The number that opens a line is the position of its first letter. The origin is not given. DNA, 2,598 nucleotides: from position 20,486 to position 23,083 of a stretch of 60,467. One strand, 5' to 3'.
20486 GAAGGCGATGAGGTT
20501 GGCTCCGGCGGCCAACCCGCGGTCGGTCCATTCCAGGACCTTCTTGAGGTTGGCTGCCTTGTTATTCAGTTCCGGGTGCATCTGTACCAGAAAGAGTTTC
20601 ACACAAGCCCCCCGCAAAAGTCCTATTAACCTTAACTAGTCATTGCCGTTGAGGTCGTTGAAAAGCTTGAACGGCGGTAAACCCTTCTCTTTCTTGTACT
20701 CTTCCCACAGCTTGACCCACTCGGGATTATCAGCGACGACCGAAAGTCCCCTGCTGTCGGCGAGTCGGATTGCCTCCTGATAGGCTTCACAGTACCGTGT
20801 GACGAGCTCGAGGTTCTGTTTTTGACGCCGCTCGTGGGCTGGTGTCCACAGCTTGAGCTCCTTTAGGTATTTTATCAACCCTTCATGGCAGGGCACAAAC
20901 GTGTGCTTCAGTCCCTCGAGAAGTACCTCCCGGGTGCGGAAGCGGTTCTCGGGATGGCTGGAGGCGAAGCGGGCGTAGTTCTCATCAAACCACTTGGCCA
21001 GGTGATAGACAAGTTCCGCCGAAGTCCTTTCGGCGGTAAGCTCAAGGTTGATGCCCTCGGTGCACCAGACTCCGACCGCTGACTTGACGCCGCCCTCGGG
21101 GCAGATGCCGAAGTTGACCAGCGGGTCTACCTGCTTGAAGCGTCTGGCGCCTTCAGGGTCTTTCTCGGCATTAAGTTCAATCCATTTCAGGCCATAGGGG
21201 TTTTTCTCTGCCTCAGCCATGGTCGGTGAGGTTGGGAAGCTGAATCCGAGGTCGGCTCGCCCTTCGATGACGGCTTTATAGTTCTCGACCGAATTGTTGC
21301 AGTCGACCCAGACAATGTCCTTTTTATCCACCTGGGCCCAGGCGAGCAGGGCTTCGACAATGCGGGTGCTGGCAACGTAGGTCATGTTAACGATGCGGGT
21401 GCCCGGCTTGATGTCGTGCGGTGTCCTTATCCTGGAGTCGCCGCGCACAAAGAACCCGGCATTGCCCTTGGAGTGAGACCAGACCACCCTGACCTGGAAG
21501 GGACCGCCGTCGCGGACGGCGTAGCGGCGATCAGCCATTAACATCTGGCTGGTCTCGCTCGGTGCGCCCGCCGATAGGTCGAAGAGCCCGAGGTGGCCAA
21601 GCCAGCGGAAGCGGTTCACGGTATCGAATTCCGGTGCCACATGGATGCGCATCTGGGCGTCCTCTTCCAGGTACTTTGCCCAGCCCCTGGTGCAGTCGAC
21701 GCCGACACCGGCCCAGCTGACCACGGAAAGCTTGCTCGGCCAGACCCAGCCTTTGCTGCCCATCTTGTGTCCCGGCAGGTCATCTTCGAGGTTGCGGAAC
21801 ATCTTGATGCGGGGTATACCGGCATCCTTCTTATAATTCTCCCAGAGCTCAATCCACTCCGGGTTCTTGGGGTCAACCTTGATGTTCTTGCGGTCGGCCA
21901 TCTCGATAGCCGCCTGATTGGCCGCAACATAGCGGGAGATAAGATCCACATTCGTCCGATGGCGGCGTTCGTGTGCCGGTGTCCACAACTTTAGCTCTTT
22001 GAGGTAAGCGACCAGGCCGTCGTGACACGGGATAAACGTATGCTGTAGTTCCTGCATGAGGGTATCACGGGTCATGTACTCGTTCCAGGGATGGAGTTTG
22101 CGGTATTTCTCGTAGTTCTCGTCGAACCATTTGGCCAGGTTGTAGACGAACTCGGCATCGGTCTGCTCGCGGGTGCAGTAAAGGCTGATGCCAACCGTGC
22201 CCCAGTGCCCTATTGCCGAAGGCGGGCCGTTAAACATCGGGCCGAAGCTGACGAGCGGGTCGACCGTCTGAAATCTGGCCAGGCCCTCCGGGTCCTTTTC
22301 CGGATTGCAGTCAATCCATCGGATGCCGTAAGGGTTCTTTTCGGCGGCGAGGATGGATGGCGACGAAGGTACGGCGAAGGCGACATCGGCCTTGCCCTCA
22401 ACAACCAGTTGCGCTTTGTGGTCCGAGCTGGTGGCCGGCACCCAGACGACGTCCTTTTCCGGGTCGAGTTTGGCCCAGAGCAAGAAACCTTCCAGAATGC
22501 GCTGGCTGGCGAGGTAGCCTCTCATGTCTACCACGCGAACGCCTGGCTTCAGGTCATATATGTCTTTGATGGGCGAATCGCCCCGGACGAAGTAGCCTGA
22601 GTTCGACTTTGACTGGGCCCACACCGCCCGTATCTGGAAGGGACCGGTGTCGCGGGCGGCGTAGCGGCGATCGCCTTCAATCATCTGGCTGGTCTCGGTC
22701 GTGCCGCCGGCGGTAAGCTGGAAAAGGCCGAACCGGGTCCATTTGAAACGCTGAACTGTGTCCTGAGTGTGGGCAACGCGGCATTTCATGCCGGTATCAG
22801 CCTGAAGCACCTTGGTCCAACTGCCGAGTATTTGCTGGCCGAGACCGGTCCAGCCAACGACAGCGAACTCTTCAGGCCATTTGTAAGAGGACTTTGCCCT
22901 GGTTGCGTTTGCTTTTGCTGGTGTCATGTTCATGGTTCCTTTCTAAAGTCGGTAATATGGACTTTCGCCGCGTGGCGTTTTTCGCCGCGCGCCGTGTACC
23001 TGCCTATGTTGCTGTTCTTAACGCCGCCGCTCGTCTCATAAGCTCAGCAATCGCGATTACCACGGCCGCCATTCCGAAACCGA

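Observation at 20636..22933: Leaderless, tandem-fused double TAXI solute-binding protein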

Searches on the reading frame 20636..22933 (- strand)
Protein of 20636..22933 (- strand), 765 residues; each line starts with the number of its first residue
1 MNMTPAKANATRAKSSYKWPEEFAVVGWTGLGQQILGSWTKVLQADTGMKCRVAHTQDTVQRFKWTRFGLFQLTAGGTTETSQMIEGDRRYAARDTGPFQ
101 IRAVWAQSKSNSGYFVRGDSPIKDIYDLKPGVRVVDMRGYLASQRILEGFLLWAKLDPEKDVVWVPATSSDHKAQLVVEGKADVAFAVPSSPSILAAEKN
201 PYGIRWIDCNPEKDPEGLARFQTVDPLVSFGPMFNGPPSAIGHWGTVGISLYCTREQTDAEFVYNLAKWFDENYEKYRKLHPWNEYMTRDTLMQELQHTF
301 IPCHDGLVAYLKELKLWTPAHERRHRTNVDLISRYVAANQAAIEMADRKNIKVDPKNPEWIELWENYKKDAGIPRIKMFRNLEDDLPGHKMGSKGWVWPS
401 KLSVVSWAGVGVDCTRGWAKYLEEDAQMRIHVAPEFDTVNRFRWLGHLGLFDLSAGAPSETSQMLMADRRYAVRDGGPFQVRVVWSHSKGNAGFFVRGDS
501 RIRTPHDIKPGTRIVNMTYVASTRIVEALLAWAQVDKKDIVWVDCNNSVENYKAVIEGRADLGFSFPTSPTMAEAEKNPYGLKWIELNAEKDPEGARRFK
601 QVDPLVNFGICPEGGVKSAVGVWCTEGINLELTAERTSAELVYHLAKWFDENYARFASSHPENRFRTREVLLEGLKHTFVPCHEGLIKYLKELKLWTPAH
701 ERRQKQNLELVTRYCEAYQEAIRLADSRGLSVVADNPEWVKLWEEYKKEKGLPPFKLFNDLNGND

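Call 6: search_protein_families(library=pfam, proteins=[window:20636-22933:-], max_evalue=0.01)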
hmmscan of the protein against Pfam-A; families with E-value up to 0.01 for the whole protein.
window:20636-22933:- (765 aa): 3 families
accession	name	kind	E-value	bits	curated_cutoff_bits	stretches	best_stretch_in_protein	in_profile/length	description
PF16868.10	NMT1_3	-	1.7e-18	67.7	27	2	31-313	13-287/289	NMT1-like family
PF12974.12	Phosphonate-bd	-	7.7e-07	29.2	27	1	109-188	84-163/242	ABC transporter, phosphonate, periplasmic substrate-binding protein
PF09084.16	NMT1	-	6e-06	26.7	20.5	1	488-569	71-150/216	NMT1/THI5 like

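Call 7: search_protein_families(library=ncbifam, proteins=[window:20636-22933:-], max_evalue=0.01)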
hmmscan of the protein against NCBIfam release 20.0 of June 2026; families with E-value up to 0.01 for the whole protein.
window:20636-22933:- (765 aa): 1 family
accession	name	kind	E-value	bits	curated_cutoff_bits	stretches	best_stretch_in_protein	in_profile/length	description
TIGR02122.1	TRAP_TAXI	subfamily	8.5e-28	97.1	84.35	2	27-314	38-319/320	TAXI family TRAP transporter solute-binding subunit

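Call 8: find_homologous_proteins(query=window:20636-22933:-, max_evalue=0.00001)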
Query window:20636-22933:- (765 aa): 42 proteins with E <= 0.00001 among 6047 candidates.
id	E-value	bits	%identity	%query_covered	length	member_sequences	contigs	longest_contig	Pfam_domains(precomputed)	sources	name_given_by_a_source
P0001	0.0e+0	1698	93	100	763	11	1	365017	PF16868.11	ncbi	ncbi:MAG: TAXI family TRAP transporter solute-binding subunit [Chloroflexota bacterium]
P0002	0.0e+0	1314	73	98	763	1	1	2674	PF12727.13,PF09084.17,PF16868.11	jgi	jgi:TRAP-type uncharacterized transport system substrate-binding protein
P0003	1.7e-139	485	55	48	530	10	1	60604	PF00258.31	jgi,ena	-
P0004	3.1e-133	464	53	48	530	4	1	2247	PF16868.11,PF00258.31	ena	-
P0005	2.5e-131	458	54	48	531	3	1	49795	PF12724.13,PF03358.21,PF16868.11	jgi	jgi:multimeric flavodoxin WrbA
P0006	3.3e-131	457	52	49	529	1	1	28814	PF03358.21,PF16868.11,PF00258.31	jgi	-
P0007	5.3e-128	447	51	51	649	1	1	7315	PF16868.11,PF02602.21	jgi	-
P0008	4.5e-127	443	50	48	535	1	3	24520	PF03358.21,PF16868.11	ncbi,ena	-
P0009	2.7e-99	352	46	48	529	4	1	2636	PF16868.11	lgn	-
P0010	2.4e-96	342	44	46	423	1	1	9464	PF09084.17,PF16868.11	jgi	jgi:hypothetical protein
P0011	6.5e-96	340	45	48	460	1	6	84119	PF16868.11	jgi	-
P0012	1.2e-95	339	44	48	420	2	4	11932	PF16868.11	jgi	-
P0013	3.9e-94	334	43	48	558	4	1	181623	PF09084.17,PF16868.11,PF12974.13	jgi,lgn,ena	-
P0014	6.8e-92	327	42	50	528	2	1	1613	PF16868.11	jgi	jgi:TRAP-type uncharacterized transport system substrate-binding protein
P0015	7.3e-92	327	42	49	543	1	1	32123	PF09084.17,PF16868.11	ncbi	-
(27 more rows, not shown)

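Call 15: find_encoding_contigs(protein=P0003, flank=10000, max_places=3)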
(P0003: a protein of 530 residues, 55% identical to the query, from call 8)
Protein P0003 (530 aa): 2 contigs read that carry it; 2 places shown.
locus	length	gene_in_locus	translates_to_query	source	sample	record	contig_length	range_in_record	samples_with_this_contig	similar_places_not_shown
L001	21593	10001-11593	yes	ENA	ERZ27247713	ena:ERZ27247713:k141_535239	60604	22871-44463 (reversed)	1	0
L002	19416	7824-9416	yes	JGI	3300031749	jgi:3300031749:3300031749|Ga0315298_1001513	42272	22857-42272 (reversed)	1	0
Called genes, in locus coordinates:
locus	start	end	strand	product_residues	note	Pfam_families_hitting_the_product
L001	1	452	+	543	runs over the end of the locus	PF06418:CTP_synth_N, PF00117:GATase, PF07722:Peptidase_C26 (faint)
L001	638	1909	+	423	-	PF07498:Rho_N, PF07497:Rho_RNA_bind, PF00006:ATP-synt_ab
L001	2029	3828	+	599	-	PF19077:Big_13 (faint), PF01833:TIG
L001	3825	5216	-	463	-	PF12390:Se-cys_synth_N, PF03841:SelA, PF01041:DegT_DnrJ_EryC1 (weak)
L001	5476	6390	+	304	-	PF00586:AIRS, PF02769:AIRS_C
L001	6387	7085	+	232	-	PF00561:Abhydrolase_1, PF00975:Thioesterase (weak), PF12697:Abhydrolase_6, PF03096:Ndr (faint), PF07819:PGAP1 (weak), PF12146:Hydrolase_4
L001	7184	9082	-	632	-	-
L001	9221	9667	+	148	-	-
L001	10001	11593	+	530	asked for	PF00258:Flavodoxin_1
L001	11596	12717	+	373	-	-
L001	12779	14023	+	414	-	PF12832:MFS_1_like, PF13347:MFS_2 (faint), PF00083:Sugar_tr, PF07690:MFS_1, PF12832:MFS_1_like (weak), PF05977:MFS_3 (weak), PF07690:MFS_1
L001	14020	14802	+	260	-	PF06180:CbiK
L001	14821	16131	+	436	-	PF00890:FAD_binding_2 (weak), PF01266:DAO (faint), PF03486:HI0933_like (faint), PF07992:Pyr_redox_2 (faint), PF12831:FAD_oxidored (weak), PF01494:FAD_binding_3 (weak)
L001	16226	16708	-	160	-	PF12802:MarR_2, PF13463:HTH_27 (weak)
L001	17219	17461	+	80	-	-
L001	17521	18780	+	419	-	PF16868:NMT1_3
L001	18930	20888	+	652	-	PF06808:DctM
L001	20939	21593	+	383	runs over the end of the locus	PF16868:NMT1_3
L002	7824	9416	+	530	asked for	PF00258:Flavodoxin_1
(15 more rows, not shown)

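Call 16: find_encoding_contigs(protein=P0005, flank=10000, max_places=3)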
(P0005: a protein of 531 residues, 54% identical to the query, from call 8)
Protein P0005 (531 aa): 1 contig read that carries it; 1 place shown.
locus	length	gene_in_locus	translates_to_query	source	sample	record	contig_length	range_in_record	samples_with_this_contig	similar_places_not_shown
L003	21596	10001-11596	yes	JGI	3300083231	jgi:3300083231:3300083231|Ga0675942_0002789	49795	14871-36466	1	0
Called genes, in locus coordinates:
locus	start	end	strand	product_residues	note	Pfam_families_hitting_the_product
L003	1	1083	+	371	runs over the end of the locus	PF00712:DNA_pol3_beta, PF02767:DNA_pol3_beta_2, PF02768:DNA_pol3_beta_3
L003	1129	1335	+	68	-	PF15919:HicB_lk_antitox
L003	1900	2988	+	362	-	PF15919:HicB_lk_antitox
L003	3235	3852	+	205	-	PF01209:Ubie_methyltran, PF02353:CMAS, PF01135:PCMT, PF13489:Methyltransf_23, PF13847:Methyltransf_31, PF08241:Methyltransf_11, PF08242:Methyltransf_12, PF13649:Methyltransf_25, +3 more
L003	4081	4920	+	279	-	PF02645:DegV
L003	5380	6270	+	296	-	PF04069:OpuAC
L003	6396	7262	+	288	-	PF00528:BPD_transp_1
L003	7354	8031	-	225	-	PF00072:Response_reg, PF00196:GerE, PF08281:Sigma70_r4_2 (weak)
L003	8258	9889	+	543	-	PF16868:NMT1_3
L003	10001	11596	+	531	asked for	PF12724:Flavodoxin_5 (faint), PF03358:FMN_red (weak), PF16868:NMT1_3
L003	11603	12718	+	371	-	-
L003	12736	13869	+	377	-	PF09084:NMT1 (weak), PF16868:NMT1_3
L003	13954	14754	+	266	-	PF06180:CbiK, PF01903:CbiX (weak)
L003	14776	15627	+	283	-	PF00795:CN_hydrolase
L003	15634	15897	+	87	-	PF27306:AF_2379 (weak)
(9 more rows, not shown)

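Call 17: find_encoding_contigs(protein=P0008, flank=10000, max_places=2)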
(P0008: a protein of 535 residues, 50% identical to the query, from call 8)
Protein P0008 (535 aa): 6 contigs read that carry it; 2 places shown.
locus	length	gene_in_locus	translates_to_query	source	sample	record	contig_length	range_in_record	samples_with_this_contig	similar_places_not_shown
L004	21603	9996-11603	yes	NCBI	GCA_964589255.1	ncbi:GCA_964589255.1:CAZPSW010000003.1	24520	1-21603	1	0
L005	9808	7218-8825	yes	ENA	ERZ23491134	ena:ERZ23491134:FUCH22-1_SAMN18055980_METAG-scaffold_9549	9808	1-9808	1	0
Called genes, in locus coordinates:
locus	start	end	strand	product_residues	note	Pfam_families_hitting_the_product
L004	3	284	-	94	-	?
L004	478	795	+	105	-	PF00441:Acyl-CoA_dh_1, PF08028:Acyl-CoA_dh_2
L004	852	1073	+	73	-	PF00364:Biotin_lipoyl, PF25917:BSH_RND (weak), PF25997:BSH_YhbJ (weak)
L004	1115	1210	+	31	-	-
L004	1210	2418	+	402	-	PF03977:OAD_beta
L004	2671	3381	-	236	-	-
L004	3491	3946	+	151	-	PF01794:Ferric_reduct (weak)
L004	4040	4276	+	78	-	-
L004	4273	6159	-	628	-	PF02730:AFOR_N, PF01314:AFOR_C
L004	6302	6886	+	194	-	PF13452:FAS1_DH_region, PF01575:MaoC_dehydratas (faint)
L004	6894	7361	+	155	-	-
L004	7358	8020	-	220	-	PF00072:Response_reg, PF00196:GerE, PF08281:Sigma70_r4_2 (weak)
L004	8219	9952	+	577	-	-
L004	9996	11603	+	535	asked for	PF03358:FMN_red (faint), PF16868:NMT1_3 (weak)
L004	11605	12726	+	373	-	PF16868:NMT1_3 (weak)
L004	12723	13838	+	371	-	-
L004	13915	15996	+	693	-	PF06808:DctM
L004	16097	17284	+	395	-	PF06180:CbiK, PF01903:CbiX (faint)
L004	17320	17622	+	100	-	PF14697:Fer4_21 (faint), PF12797:Fer4_2 (faint), PF13183:Fer4_8, PF12838:Fer4_7 (weak), PF13484:Fer4_16 (weak), PF13534:Fer4_17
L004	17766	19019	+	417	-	PF02515:CoA_transf_3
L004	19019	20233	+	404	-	PF02515:CoA_transf_3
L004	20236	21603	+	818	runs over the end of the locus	PF02515:CoA_transf_3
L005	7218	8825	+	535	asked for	PF03358:FMN_red (faint), PF16868:NMT1_3 (weak)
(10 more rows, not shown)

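Call 18: find_encoding_contigs(protein=P0006, flank=10000, max_places=2)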
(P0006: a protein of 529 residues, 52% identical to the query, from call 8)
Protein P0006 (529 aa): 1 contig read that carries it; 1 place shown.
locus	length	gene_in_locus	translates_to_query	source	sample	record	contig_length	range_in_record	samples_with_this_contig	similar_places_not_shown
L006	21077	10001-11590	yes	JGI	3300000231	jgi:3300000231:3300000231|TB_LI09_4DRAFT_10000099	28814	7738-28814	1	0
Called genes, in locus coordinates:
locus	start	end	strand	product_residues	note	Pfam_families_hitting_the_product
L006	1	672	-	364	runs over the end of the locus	PF04055:Radical_SAM, PF13186:SPASM (weak)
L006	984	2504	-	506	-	PF13541:ChlI, PF01078:Mg_chelatase, PF07728:AAA_5 (weak), PF13335:Mg_chelatase_C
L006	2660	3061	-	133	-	-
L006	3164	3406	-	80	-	-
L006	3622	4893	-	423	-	PF00070:Pyr_redox (faint), PF07992:Pyr_redox_2, PF22366:NDH2_C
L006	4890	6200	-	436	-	PF01266:DAO (faint)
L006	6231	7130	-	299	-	PF18917:LiaI-LiaF-like_TM1, PF22570:LiaF-TM (weak), PF17115:Toast_rack_N (faint)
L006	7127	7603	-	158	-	-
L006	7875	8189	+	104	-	PF01047:MarR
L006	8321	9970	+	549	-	PF12974:Phosphonate-bd, PF16868:NMT1_3, PF09084:NMT1 (faint)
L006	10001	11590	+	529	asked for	PF00258:Flavodoxin_1, PF03358:FMN_red (weak), PF16868:NMT1_3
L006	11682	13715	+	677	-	-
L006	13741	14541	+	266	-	PF06180:CbiK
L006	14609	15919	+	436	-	PF00890:FAD_binding_2 (weak), PF01266:DAO (faint), PF03486:HI0933_like (faint), PF07992:Pyr_redox_2 (weak), PF12831:FAD_oxidored (faint), PF01494:FAD_binding_3 (weak)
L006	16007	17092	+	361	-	PF16868:NMT1_3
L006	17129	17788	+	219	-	PF01863:YgjP-like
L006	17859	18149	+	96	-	PF04014:MazE_antitoxin (weak)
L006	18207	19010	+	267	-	-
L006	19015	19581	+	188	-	PF01209:Ubie_methyltran, PF06325:PrmA (weak), PF13847:Methyltransf_31, PF08241:Methyltransf_11, PF08242:Methyltransf_12, PF13649:Methyltransf_25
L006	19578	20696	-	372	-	PF01544:CorA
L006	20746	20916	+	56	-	-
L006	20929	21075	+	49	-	?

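Call 19: find_encoding_contigs(protein=P0007, flank=10000, max_places=2)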
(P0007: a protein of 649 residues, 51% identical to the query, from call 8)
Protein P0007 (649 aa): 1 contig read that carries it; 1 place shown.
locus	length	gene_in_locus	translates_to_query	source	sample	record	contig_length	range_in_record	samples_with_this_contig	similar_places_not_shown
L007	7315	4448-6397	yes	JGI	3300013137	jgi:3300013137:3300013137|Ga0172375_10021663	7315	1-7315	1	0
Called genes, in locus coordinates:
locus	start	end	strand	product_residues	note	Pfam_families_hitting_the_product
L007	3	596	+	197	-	?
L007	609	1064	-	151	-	PF19671:DUF6174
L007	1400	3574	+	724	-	PF00496:SBP_bac_5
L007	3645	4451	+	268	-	PF02602:HEM4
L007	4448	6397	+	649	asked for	PF02602:HEM4, PF16868:NMT1_3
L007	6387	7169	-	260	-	PF13487:HD_5, PF01966:HD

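Call 24: search_solved_structures(query=window:20636-22933:-, max_evalue=0.01, show_alignments=2)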
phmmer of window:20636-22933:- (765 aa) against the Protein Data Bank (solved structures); distinct sequences matched with E-value up to 0.01: 2.
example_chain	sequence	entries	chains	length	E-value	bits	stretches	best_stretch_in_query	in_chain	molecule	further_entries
9ibo_A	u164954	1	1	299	7.7e-06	27.5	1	46-314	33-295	TAXI family TRAP transporter solute-binding subunit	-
8s4j_A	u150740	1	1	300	7.7e-06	27.5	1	46-314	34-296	TAXI family TRAP transporter solute-binding subunit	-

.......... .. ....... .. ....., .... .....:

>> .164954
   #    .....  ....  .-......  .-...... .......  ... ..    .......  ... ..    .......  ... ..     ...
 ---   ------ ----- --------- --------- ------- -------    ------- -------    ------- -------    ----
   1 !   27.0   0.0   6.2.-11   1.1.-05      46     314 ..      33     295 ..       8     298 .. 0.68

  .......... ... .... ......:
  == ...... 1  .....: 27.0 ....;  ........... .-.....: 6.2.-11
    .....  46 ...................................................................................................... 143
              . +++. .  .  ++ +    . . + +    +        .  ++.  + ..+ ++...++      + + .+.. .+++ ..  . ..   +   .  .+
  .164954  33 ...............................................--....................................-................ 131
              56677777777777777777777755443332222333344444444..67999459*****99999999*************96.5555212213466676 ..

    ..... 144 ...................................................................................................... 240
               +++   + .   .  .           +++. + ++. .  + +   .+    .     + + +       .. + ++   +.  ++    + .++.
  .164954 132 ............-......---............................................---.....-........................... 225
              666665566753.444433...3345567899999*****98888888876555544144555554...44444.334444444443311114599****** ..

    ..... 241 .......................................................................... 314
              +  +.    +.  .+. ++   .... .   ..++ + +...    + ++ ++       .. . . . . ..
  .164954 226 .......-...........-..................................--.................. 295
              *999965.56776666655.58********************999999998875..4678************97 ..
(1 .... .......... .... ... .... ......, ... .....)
